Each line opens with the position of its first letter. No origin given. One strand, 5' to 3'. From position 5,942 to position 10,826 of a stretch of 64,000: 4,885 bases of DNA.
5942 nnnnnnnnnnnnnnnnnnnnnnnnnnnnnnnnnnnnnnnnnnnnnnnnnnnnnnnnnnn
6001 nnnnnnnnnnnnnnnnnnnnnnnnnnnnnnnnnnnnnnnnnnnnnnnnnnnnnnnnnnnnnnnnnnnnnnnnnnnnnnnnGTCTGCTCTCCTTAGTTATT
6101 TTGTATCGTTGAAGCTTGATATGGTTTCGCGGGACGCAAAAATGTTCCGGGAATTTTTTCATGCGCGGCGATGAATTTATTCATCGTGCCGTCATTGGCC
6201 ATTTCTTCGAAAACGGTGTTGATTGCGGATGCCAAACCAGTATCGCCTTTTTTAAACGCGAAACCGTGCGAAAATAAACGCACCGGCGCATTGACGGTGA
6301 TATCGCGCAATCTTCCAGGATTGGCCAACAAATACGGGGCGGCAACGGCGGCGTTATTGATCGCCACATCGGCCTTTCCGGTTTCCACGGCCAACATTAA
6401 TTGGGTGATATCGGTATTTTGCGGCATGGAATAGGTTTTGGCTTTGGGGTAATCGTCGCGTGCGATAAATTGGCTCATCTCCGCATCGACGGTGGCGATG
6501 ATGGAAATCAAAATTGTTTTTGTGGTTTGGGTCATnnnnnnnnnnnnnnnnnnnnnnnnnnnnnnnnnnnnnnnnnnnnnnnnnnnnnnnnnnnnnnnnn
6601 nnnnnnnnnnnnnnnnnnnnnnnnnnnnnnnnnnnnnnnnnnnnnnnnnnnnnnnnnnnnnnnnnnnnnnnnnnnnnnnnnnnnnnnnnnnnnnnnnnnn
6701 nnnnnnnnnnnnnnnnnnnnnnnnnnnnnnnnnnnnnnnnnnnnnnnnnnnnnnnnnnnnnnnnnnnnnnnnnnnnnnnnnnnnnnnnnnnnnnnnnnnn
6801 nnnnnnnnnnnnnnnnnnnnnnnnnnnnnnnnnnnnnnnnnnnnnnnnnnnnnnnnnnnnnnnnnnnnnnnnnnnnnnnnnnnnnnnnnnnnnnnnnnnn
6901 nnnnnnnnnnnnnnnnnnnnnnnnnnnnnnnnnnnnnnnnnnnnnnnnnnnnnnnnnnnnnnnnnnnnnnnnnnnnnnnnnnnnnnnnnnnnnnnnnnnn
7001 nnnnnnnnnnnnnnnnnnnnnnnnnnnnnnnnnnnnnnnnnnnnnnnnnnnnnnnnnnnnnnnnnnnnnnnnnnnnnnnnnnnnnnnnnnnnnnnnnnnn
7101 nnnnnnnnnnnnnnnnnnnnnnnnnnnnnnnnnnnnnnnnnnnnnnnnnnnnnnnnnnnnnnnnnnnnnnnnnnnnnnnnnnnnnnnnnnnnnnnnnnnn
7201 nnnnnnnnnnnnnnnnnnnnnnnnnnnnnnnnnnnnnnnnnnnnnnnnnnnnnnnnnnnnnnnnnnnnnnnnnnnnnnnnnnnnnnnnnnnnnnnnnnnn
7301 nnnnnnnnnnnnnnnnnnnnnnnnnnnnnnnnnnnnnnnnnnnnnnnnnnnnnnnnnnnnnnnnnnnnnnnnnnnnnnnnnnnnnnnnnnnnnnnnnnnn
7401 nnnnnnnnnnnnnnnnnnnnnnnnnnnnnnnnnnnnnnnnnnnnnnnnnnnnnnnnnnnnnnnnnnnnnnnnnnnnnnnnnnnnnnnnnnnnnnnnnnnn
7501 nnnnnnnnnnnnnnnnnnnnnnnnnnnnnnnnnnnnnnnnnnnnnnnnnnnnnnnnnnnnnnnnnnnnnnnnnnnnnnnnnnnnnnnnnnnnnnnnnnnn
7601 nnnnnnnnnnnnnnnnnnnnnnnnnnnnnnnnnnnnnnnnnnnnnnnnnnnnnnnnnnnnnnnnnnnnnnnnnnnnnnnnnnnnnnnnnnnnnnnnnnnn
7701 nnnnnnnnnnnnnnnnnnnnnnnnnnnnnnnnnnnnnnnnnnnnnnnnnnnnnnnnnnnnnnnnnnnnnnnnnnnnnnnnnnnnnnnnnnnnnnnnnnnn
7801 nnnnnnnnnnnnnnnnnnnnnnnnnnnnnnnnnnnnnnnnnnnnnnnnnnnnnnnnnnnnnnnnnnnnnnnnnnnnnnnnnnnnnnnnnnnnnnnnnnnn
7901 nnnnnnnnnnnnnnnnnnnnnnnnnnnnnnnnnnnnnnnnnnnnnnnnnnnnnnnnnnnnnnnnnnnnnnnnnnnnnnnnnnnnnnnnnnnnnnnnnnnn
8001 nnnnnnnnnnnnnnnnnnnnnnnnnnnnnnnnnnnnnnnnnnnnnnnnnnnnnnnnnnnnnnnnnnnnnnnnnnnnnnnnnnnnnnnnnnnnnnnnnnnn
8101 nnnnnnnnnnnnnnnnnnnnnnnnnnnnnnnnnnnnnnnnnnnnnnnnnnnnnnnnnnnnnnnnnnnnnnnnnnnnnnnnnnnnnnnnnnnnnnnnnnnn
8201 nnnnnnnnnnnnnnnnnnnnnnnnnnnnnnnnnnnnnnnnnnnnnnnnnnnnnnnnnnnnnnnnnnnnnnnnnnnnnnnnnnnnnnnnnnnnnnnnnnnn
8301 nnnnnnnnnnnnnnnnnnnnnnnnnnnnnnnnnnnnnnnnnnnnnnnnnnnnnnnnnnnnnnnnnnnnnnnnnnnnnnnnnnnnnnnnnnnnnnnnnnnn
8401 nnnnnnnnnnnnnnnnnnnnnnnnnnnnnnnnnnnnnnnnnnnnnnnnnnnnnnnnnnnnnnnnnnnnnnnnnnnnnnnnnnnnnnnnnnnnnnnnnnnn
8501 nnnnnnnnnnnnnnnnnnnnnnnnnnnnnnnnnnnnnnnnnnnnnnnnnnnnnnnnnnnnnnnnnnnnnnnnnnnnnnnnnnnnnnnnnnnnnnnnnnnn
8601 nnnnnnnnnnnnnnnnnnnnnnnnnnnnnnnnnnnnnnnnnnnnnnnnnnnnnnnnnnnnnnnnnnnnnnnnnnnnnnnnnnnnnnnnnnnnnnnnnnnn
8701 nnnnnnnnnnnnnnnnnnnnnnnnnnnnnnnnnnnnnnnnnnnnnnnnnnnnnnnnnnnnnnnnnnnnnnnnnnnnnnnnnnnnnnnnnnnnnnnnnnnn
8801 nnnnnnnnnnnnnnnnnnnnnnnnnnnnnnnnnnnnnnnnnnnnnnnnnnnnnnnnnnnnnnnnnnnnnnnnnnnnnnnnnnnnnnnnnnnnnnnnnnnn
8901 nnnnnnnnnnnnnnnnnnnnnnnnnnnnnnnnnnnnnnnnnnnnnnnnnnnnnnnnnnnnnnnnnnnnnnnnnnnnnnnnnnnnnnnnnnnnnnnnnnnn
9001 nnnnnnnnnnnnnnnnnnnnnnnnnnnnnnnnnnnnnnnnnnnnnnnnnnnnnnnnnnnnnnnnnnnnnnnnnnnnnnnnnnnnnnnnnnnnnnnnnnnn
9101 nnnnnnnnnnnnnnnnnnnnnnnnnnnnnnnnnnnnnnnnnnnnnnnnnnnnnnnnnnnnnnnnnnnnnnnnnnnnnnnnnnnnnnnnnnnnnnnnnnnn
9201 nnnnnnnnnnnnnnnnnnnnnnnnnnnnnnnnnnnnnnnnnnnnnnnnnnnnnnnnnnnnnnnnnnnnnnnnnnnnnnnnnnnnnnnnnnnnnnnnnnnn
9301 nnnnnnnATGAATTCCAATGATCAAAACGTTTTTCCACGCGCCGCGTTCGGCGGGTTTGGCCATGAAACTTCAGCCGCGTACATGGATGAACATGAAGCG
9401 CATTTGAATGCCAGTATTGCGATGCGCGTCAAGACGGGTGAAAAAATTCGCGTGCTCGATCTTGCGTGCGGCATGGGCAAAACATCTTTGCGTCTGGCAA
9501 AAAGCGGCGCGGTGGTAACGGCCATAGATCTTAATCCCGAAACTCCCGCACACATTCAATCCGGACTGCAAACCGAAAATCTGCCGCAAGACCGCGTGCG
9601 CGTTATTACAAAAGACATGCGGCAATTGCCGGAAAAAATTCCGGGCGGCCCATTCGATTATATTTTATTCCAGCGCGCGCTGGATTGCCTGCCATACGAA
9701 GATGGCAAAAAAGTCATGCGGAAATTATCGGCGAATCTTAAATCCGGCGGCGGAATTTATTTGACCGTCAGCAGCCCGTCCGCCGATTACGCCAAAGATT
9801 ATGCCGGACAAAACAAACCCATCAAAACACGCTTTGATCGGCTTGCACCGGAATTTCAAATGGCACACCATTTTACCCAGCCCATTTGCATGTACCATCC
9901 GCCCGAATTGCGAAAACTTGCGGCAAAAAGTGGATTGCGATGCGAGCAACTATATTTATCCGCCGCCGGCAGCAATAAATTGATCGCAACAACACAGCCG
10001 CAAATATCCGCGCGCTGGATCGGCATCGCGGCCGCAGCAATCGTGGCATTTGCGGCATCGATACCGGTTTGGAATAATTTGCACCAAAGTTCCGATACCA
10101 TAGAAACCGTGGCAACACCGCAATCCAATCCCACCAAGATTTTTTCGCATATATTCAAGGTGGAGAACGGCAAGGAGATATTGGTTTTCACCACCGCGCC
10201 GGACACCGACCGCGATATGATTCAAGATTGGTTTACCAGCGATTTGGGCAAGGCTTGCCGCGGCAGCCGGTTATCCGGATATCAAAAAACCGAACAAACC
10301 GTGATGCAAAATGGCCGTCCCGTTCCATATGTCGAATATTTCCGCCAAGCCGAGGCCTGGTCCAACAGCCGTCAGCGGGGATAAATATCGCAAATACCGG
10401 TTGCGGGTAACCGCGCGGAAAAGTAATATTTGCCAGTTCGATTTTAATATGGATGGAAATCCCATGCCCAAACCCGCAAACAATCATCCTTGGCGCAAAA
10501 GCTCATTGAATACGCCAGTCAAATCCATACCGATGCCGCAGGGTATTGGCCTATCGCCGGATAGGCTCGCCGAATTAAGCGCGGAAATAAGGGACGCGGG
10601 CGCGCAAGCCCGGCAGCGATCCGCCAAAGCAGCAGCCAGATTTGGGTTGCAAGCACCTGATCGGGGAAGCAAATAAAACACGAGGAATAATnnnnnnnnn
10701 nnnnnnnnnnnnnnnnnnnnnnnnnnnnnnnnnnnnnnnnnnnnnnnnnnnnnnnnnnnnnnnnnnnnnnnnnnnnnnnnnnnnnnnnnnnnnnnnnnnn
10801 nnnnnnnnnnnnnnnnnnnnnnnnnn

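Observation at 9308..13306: Accessory insert between mnmG and mnmE: membrane MTase plus operon encoding a triple-LuxR-HTH 564-aa protein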

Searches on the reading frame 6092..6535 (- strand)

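Call 43: search_protein_families(library=pfam, proteins=[window:6092-6535:-], max_evalue=0.1)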
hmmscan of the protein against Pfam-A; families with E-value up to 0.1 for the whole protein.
window:6092-6535:- (147 aa): 2 families
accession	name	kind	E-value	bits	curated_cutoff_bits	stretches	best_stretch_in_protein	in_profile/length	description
PF00497.25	SBP_bac_3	-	2.2e-05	24.7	26.4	1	39-122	43-126/132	Bacterial extracellular solute-binding proteins, family 3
PF12974.12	Phosphonate-bd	-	0.047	13.5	27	1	44-120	146-224/242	ABC transporter, phosphonate, periplasmic substrate-binding protein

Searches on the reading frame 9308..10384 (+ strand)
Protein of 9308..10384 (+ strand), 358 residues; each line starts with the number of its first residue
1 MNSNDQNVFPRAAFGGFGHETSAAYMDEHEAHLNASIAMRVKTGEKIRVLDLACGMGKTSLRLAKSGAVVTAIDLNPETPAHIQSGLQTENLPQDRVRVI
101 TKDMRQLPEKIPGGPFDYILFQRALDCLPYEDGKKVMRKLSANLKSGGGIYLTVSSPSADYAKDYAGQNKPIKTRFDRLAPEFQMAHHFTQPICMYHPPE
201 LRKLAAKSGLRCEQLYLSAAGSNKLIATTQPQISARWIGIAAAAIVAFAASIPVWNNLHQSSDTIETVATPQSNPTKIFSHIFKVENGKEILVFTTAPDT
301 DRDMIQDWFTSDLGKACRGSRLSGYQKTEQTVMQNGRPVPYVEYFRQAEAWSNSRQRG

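Call 3: search_protein_families(library=pfam, proteins=[window:9308-10384:+], max_evalue=1)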
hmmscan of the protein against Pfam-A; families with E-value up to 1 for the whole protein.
window:9308-10384:+ (358 aa): 16 families
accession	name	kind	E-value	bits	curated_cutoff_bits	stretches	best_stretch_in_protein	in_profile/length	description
PF13649.12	Methyltransf_25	-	3.3e-15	57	27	1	49-148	1-97/97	Methyltransferase domain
PF13489.12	Methyltransf_23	-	1.5e-13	51.3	27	1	29-214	4-163/164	Methyltransferase domain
PF13847.12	Methyltransf_31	-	5.9e-11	42.7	27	1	46-154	4-111/145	Methyltransferase domain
PF08241.18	Methyltransf_11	-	5.5e-10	40.2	21.2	1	50-151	1-94/95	Methyltransferase domain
PF08242.18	Methyltransf_12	-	1.5e-08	35.7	30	1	50-149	1-97/98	Methyltransferase domain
PF03848.20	TehB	-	1.5e-06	28.2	20.4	1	37-155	22-134/193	Tellurite resistance protein TehB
PF02353.26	CMAS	-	7.3e-05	22.6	27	1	39-153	58-165/273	Mycolic acid cyclopropane synthetase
PF01189.24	Methyltr_RsmB-F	-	0.00053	20.2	27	1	45-121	8-85/199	16S rRNA methyltransferase RsmB/F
PF05175.20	MTS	-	0.0013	18.8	23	1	45-120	31-103/170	Methyltransferase small domain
PF01209.24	Ubie_methyltran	-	0.0019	18.1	20.1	1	39-156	43-156/233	ubiE/COQ5 methyltransferase family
PF04445.19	SAM_MT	-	0.0032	17.4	26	1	38-104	64-130/230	Putative SAM-dependent methyltransferase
PF09445.16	Methyltransf_15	-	0.005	16.9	22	1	48-108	3-62/165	RNA cap guanine-N2 methyltransferase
PF03602.21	Cons_hypoth95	-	0.028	14.5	24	1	43-141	39-137/182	Conserved hypothetical protein 95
PF00398.26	RrnaAD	-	0.042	13.4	24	1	36-106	21-87/263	Ribosomal RNA adenine dimethylase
PF11899.13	DUF3419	-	0.11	12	28.2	1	93-176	273-359/385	Protein of unknown function (DUF3419)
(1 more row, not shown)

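Call 4: search_protein_families(library=ncbifam, proteins=[window:9308-10384:+], max_evalue=1)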
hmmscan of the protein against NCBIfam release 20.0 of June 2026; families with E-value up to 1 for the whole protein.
window:9308-10384:+ (358 aa): 42 families (the best 25 are shown)
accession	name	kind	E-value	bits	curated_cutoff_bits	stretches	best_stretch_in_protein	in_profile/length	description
NF043040.1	corrin_prot_MT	hypoth_equivalog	1.3e-14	54.2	180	1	32-152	29-147/216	corrinoid protein-associated methyltransferase CpaM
NF041820.1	daptide_MTase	equivalog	4e-12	46.1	175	1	37-163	32-154/243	daptide-type RiPP biosynthesis methyltransferase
TIGR02021.1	BchM-ChlM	equivalog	9.4e-10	38.3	158.9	1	46-154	55-155/218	magnesium protoporphyrin IX methyltransferase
NF008992.0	PRK12335.1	equivalog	4.4e-09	35.9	303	1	35-156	112-226/289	SAM-dependent methyltransferase TehB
NF008405.0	PRK11207.1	equivalog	1.6e-07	31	218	1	38-148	23-128/198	tellurite resistance methyltransferase TehB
TIGR01983.1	UbiG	equivalog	3e-07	30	102.95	1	38-153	42-152/228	bifunctional 2-polyprenyl-6-hydroxyphenol methylase/3-demethylubiquinol 3-O-methyltransferase UbiG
NF008264.0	PRK11036.1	equivalog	8e-07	28.8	366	1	44-152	43-147/261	tRNA uridine 5-oxyacetic acid(34) methyltransferase CmoM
TIGR00477.1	tehB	equivalog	2.3e-06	27.1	219.5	1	33-145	61-167/238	tellurite resistance methyltransferase TehB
TIGR04345.1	ovoA_Cterm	equivalog_domain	4.2e-06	26.5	170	1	30-76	26-72/242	putative 4-mercaptohistidine N1-methyltransferase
NF011529.0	PRK14968.1-3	equivalog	5.3e-06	26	162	1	44-147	33-128/198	putative methyltransferase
NF045667.1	MTase_DVU1556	equivalog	1.9e-05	24.2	155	1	40-153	17-120/213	DVU_1556 family methyltransferase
NF001241.0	PRK00216.1-2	equivalog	8.1e-05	22.4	327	1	38-150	46-145/231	demethylmenaquinone methyltransferase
NF045649.1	2X_seleno_MduS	exception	0.00019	20.6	380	1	23-150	19-145/338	methyltransferase domain-containing selenoprotein MduS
TIGR01934.1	MenG_MenH_UbiE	subfamily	0.00025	20.4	158.35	1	38-108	32-101/223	ubiquinone/menaquinone biosynthesis methyltransferase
TIGR02072.1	BioC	equivalog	0.00031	20.6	184.95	1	43-153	32-133/244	malonyl-ACP O-methyltransferase BioC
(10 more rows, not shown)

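Call 5: search_protein_families(library=phrogs, proteins=[window:9308-10384:+], max_evalue=1)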
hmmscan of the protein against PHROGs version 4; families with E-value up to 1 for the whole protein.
window:9308-10384:+ (358 aa): 6 families
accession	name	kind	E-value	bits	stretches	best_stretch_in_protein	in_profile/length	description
phrog_9906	-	unknown function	6.1e-07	30.1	1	36-157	96-210/272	-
phrog_22502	-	other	2.2e-06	28.6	1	47-159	73-180/276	methyltransferase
phrog_4752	-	other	3.2e-06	27.6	1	47-157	53-163/241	tRNA methyltransferase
phrog_27380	-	other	0.015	15.8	1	22-154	68-192/285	methyltransferase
phrog_8156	-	other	0.19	12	1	43-95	48-100/244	methyltransferase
phrog_11787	-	other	0.31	10.8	1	40-78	305-343/458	DNA methyltransferase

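Call 6: search_protein_families(library=padloc, proteins=[window:9308-10384:+], max_evalue=1)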
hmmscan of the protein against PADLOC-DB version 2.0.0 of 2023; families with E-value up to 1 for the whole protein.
window:9308-10384:+ (358 aa): 4 families
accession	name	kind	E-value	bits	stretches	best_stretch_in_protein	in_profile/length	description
PDLC04134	mad2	-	2e-17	61.2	1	44-159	290-401/492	mads_2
PDLC02655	DrmMII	-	0.00056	17.3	1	47-81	1-35/323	DrmMII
PDLC02648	DrmMII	-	0.0076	13.1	1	40-110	15-84/468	DrmMII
PDLC03364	MTase_II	-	0.029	11.4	1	41-100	54-111/380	Type II methyltransferase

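Call 90: list_cluster_members(proteins=[P0003, P0005, P0001, window:9308-10384:+, L083:4458-4664:-, L083:4720-5739:-])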
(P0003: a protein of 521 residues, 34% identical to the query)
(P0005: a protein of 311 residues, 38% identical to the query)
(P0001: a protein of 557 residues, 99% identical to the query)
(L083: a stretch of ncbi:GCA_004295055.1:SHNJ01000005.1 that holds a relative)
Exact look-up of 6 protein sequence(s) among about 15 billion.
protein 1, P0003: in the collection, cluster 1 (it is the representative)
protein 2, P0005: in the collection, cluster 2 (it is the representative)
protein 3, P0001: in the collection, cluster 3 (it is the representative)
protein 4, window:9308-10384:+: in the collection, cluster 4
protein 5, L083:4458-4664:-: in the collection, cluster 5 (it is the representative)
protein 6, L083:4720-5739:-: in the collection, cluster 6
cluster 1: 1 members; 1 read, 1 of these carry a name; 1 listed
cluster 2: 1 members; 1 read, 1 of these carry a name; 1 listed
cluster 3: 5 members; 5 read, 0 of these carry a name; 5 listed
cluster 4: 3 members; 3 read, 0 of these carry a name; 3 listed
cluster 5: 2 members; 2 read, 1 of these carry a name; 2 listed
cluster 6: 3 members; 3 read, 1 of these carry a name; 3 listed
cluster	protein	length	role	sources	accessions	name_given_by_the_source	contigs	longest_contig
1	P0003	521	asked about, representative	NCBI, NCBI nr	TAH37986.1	MAG: hypothetical protein EYC62_00325 [Alphaproteobacteria bacterium]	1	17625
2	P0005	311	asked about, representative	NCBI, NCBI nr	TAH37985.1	MAG: hypothetical protein EYC62_00320 [Alphaproteobacteria bacterium]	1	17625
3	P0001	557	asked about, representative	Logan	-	-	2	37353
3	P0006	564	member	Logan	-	-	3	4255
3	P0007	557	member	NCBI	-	-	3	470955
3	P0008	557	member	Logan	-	-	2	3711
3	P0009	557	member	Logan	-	-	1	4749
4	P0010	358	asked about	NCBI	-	-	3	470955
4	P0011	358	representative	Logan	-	-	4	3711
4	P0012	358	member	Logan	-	-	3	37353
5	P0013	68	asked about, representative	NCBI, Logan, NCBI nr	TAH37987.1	MAG: hypothetical protein EYC62_00330 [Alphaproteobacteria bacterium]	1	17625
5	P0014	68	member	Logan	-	-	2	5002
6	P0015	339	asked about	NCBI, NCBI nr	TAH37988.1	MAG: hypothetical protein EYC62_00335 [Alphaproteobacteria bacterium]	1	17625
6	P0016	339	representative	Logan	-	-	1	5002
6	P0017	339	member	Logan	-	-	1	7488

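Call 93: search_protein_families(library=pfam, proteins=[P0013, P0015], max_evalue=1)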
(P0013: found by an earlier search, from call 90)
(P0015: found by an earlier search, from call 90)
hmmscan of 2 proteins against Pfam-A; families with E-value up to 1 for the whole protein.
P0013 (68 aa): 0 families

P0015 (339 aa): 0 families

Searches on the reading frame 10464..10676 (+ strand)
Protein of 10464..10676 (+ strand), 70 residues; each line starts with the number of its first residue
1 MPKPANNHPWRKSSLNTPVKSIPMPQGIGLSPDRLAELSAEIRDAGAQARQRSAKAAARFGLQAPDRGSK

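Call 43: search_protein_families(library=pfam, proteins=[window:10464-10676:+], max_evalue=0.1)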
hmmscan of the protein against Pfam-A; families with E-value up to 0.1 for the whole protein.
window:10464-10676:+ (70 aa): 0 families
